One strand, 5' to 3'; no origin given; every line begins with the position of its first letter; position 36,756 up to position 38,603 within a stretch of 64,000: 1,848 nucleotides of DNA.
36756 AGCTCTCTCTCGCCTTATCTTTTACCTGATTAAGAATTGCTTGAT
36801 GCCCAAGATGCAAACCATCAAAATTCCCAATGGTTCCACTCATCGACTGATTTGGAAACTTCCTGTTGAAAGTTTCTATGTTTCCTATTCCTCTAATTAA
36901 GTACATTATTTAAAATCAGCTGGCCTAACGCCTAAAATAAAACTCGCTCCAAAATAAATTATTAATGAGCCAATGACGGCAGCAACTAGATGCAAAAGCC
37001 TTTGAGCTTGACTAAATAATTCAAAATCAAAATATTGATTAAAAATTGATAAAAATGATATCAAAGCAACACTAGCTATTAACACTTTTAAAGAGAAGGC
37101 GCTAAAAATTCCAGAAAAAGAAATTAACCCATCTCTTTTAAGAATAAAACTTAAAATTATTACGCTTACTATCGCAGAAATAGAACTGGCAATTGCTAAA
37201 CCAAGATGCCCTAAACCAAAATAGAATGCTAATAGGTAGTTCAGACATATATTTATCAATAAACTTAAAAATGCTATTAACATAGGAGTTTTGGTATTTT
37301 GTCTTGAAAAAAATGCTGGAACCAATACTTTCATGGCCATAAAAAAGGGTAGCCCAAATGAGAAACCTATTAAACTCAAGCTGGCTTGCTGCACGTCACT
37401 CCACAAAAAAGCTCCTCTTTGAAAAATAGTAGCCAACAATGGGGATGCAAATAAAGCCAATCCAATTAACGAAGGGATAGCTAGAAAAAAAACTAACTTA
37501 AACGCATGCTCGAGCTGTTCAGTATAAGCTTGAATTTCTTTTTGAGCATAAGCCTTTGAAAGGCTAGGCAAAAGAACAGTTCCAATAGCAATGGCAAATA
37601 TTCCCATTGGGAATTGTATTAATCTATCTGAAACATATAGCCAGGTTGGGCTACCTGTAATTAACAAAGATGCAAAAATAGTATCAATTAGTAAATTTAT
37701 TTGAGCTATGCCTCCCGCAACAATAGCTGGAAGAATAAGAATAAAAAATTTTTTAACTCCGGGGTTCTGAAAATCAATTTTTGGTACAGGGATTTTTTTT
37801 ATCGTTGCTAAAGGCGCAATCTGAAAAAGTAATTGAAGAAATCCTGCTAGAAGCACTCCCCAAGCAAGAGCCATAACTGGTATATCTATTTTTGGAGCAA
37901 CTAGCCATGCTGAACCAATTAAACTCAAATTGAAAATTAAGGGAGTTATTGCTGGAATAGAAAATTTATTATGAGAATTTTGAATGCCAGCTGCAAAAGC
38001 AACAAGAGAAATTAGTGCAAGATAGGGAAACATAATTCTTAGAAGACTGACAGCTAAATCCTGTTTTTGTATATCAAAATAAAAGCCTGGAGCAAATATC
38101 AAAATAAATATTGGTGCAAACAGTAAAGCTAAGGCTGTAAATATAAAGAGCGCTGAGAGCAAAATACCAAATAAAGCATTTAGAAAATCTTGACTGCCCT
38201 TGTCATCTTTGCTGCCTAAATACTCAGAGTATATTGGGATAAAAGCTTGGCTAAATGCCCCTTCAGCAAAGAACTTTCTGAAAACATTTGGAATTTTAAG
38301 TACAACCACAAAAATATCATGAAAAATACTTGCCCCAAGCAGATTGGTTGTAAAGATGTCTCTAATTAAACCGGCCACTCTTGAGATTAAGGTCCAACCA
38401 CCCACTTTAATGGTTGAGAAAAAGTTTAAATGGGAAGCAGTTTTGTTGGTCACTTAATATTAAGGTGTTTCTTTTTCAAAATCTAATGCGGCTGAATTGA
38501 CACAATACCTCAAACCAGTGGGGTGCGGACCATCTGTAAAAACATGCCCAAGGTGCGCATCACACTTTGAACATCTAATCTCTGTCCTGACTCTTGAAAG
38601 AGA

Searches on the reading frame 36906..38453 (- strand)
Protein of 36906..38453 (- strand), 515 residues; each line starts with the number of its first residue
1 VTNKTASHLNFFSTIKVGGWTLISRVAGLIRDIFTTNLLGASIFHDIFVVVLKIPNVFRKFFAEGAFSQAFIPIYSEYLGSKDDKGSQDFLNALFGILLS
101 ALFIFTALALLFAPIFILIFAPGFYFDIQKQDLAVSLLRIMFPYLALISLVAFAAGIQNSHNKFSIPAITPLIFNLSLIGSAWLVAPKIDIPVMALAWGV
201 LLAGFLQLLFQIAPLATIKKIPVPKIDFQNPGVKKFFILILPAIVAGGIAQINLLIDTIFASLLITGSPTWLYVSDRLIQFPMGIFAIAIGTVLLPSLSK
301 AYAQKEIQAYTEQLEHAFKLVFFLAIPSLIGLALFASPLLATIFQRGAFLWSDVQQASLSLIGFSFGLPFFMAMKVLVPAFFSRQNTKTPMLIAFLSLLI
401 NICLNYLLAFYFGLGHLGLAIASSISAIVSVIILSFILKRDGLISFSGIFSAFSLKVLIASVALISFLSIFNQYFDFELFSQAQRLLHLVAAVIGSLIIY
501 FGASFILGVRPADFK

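Call 38: find_encoding_contigs(protein=window:36906-38453:-, flank=10000, max_places=8)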
Protein window:36906-38453:- (515 aa): no gene with exactly this product is on record in the collection.
